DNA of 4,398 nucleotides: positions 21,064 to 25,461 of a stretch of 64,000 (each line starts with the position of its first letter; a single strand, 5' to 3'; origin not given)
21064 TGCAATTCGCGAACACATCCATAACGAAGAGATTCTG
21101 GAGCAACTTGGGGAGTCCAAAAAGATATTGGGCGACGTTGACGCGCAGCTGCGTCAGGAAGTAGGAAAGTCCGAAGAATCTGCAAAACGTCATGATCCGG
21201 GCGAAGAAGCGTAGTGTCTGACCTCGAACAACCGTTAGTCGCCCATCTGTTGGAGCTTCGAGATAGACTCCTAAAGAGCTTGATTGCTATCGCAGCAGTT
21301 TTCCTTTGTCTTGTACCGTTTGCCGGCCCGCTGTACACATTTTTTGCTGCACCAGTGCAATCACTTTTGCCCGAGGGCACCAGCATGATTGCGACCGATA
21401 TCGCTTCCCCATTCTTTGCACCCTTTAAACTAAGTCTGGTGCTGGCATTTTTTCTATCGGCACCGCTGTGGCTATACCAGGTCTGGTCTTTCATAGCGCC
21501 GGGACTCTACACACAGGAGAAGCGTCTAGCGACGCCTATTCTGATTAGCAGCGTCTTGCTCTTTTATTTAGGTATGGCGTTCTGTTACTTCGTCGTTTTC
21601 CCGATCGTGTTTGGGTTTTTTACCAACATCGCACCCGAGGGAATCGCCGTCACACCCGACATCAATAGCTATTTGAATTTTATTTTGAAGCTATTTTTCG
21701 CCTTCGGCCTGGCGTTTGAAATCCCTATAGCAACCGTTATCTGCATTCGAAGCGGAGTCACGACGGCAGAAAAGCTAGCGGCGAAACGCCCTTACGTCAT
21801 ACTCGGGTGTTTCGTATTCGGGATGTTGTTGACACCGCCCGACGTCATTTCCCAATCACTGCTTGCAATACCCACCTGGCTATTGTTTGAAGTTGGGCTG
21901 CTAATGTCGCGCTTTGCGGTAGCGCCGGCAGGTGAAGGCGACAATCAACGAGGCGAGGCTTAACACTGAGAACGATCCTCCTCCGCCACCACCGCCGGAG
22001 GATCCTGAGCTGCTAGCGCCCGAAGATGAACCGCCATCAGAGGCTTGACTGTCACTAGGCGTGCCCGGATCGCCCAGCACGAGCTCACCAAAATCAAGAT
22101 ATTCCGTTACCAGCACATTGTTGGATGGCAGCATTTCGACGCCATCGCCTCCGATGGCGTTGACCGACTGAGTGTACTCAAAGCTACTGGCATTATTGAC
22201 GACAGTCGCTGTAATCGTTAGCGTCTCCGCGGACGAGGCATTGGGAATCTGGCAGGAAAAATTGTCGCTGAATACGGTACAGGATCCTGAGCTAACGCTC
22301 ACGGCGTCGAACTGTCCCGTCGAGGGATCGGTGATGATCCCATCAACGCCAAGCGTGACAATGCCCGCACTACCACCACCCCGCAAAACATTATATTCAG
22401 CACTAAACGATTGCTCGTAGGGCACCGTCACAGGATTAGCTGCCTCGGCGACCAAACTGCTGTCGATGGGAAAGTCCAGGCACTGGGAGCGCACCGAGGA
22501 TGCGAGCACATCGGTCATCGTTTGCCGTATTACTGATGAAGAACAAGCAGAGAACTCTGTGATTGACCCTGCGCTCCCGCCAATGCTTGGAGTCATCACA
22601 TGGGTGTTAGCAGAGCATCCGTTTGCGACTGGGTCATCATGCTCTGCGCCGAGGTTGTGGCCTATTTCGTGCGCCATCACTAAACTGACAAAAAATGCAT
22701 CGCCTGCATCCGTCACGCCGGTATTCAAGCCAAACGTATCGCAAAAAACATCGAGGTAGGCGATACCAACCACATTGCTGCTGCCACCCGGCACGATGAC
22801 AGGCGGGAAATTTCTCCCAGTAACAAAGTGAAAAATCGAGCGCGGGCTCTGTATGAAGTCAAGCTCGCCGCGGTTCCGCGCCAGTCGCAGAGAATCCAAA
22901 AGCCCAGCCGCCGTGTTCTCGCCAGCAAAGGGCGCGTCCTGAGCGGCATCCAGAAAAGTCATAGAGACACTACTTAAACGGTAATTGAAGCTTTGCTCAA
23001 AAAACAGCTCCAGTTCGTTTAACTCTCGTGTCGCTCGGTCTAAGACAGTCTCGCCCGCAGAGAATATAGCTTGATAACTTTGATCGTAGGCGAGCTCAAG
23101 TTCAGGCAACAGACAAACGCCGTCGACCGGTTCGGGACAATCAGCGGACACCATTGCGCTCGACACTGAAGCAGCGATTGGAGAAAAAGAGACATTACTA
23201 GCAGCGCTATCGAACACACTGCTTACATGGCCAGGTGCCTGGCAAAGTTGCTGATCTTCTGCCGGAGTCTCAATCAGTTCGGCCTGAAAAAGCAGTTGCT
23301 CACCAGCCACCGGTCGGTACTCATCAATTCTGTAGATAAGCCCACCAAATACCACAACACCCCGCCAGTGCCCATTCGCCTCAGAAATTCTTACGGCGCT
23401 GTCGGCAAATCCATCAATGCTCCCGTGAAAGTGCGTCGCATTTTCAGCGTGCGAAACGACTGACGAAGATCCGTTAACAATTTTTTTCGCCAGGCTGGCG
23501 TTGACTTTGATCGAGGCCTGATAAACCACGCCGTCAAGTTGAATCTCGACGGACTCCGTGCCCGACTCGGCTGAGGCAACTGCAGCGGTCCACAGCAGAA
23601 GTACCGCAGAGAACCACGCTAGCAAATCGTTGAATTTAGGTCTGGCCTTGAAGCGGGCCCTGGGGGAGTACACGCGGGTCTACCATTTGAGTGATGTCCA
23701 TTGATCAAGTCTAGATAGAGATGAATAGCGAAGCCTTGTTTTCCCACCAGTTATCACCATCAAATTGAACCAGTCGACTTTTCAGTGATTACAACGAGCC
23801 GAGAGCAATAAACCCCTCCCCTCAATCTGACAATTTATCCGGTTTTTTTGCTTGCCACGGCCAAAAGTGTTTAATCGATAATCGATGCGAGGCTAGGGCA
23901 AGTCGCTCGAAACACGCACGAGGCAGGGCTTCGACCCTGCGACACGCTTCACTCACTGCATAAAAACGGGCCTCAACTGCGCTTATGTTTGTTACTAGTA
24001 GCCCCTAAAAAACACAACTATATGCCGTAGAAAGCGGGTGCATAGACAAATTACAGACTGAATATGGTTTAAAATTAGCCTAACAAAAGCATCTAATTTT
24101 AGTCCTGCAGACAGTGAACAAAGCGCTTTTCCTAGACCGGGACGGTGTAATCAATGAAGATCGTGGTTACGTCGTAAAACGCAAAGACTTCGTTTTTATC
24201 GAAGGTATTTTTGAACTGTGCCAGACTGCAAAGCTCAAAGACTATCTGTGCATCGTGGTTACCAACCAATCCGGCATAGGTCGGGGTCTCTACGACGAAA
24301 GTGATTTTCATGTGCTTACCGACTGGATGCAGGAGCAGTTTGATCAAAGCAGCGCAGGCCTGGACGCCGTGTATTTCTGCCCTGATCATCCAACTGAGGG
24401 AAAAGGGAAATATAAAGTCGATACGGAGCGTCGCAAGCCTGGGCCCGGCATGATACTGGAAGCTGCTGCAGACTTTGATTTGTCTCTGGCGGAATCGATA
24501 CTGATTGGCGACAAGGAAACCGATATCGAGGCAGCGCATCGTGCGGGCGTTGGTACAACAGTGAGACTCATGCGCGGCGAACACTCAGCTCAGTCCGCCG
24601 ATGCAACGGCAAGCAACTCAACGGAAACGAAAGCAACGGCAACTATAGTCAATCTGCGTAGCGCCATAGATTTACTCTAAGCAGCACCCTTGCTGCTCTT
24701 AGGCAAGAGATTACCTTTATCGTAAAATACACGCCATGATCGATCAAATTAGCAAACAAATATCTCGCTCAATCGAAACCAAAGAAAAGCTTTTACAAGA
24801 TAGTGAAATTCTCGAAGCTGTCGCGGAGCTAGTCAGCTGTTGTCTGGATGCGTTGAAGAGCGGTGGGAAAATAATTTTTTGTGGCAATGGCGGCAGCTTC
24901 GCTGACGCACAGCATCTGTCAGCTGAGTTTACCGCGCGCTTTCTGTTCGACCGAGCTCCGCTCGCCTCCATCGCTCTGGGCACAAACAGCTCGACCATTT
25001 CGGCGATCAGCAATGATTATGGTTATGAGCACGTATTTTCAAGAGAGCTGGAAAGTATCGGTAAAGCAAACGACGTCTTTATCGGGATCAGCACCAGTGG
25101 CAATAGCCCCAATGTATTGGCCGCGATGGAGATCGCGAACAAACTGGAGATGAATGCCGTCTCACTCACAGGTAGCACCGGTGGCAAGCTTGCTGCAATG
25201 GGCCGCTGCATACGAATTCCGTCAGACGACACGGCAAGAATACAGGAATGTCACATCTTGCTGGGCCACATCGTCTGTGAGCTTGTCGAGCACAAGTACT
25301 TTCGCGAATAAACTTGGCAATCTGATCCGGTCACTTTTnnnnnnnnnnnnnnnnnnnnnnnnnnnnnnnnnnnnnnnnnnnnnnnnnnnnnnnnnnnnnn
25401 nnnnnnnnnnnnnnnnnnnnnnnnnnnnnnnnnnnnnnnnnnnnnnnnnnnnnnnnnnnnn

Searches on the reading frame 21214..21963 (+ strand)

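Call 7: search_protein_families(library=pfam, proteins=[window:21214-21963:+])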
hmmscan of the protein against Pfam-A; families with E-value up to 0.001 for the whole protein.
window:21214-21963:+ (249 aa): 1 family
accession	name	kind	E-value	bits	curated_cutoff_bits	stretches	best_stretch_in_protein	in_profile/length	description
PF00902.23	TatC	-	2e-69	234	25.1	1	11-220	2-208/208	Sec-independent protein translocase protein (TatC)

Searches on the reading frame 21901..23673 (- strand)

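Call 7: search_protein_families(library=pfam, proteins=[window:21901-23673:-])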
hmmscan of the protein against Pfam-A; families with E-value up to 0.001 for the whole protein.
window:21901-23673:- (590 aa): 5 families
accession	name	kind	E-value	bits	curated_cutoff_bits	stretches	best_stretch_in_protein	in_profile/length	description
PF13688.12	Reprolysin_5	-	1.5e-10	42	27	1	192-375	7-196/196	Metallo-peptidase family M12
PF13574.12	Reprolysin_2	-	2.1e-10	41.3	27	1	298-386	84-193/195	Metallo-peptidase family M12B Reprolysin-like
PF01421.25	Reprolysin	-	2.4e-09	37.9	20.8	1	299-387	100-189/200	Reprolysin (M12B) family zinc metalloprotease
PF13582.12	Reprolysin_3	-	3.8e-08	34.3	22.4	1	275-346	60-123/123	Metallo-peptidase family M12B Reprolysin-like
PF13583.11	Reprolysin_4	-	2.7e-07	30.9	22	1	297-360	103-165/203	Metallo-peptidase family M12B Reprolysin-like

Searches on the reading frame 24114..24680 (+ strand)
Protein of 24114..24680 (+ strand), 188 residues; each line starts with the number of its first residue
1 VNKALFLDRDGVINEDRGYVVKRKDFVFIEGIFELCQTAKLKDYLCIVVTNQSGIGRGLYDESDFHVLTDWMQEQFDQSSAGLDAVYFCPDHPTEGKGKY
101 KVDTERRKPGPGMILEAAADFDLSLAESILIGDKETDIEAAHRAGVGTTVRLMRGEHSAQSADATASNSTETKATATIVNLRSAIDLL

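Call 7: search_protein_families(library=pfam, proteins=[window:24114-24680:+])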
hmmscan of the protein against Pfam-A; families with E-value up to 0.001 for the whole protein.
window:24114-24680:+ (188 aa): 4 families
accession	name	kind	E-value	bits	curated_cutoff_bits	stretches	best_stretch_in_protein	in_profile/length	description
PF13242.12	Hydrolase_like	-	2e-11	44.1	22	1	106-166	2-62/75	HAD-hyrolase-like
PF13419.12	HAD_2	-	1.6e-10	41.9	23.8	1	102-148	129-175/178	Haloacid dehalogenase-like hydrolase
PF00702.32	Hydrolase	-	0.00023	22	26.4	1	103-145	149-191/191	haloacid dehalogenase-like hydrolase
PF08645.17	PNK3P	-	0.00023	21.4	22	1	15-135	14-127/161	Polynucleotide kinase 3 phosphatase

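Call 75: search_protein_families(library=ncbifam, proteins=[window:24114-24680:+], max_evalue=1e-10)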
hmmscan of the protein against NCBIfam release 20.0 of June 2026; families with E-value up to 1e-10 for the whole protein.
window:24114-24680:+ (188 aa): 8 families
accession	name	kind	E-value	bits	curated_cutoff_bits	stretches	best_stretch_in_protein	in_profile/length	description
TIGR00213.1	GmhB_yaeD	subfamily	3.8e-50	170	149.6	1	2-166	1-164/176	D-glycero-beta-D-manno-heptose 1,7-bisphosphate 7-phosphatase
NF006506.0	PRK08942.1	equivalog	1.4e-47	161.5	178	1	2-177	3-169/182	D-glycero-beta-D-manno-heptose 1,7-bisphosphate 7-phosphatase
NF050049.1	HBPPhtaseGmhB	domain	4e-43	147.2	250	1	2-152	3-144/171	D-glycero-alpha-D-manno-heptose-1,7-bisphosphate 7-phosphatase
TIGR01656.1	Histidinol-ppas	subfamily_domain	9.6e-33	113.2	84.15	1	3-151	1-145/149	histidinol-phosphate phosphatase domain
TIGR01662.1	HAD-SF-IIIA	subfamily_domain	1.1e-27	96.8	44.6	1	3-148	1-135/141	HAD-IIIA family hydrolase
NF005264.0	PRK06769.1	equivalog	2e-17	63.5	217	1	3-149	5-134/175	HAD-IIIA family hydrolase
NF003937.0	PRK05446.1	equivalog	2.4e-17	63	443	1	1-148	2-145/355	bifunctional histidinol-phosphatase/imidazoleglycerol-phosphate dehydratase HisB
TIGR01261.1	hisB_Nterm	equivalog_domain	3.3e-14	52.7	140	1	2-146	1-141/161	histidinol-phosphatase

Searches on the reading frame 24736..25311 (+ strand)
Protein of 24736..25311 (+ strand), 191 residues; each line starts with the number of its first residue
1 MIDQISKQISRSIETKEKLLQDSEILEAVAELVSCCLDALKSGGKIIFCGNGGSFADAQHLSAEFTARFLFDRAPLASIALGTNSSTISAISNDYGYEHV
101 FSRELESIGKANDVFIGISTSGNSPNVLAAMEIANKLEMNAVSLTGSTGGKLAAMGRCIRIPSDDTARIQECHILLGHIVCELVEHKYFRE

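Call 7: search_protein_families(library=pfam, proteins=[window:24736-25311:+])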
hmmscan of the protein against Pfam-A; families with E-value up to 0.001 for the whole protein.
window:24736-25311:+ (191 aa): 2 families
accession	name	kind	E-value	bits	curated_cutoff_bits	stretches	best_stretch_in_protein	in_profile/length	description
PF13580.11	SIS_2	-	2.3e-23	83.2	27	1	26-146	18-138/138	SIS domain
PF01380.27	SIS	-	6.5e-06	26.4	25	1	110-166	52-109/131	SIS domain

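Call 75: search_protein_families(library=ncbifam, proteins=[window:24736-25311:+], max_evalue=1e-10)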
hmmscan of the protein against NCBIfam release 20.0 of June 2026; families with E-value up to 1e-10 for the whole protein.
window:24736-25311:+ (191 aa): 7 families
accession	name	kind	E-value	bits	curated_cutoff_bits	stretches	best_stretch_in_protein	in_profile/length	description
NF010546.0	PRK13936.1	equivalog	5e-58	196.1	276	1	2-189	4-193/197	phosphoheptose isomerase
TIGR00441.1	gmhA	equivalog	1.7e-55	187.3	209.45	1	37-185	5-154/154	D-sedoheptulose 7-phosphate isomerase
NF001628.0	PRK00414.1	equivalog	8.7e-47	159.2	265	1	3-187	4-189/192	D-sedoheptulose 7-phosphate isomerase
NF010547.0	PRK13938.1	equivalog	1.2e-46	158.8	320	1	11-189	13-192/196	D-sedoheptulose 7-phosphate isomerase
NF008138.0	PRK10886.1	equivalog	3.8e-36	124.6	352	1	2-189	2-191/196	DnaA initiator-associating protein DiaA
NF003915.0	PRK05441.1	subfamily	4.5e-12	45.6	168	1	23-153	42-173/300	N-acetylmuramic acid 6-phosphate etherase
NF009222.0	PRK12570.1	subfamily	2.8e-11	42.8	255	1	7-155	31-182/307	N-acetylmuramic acid 6-phosphate etherase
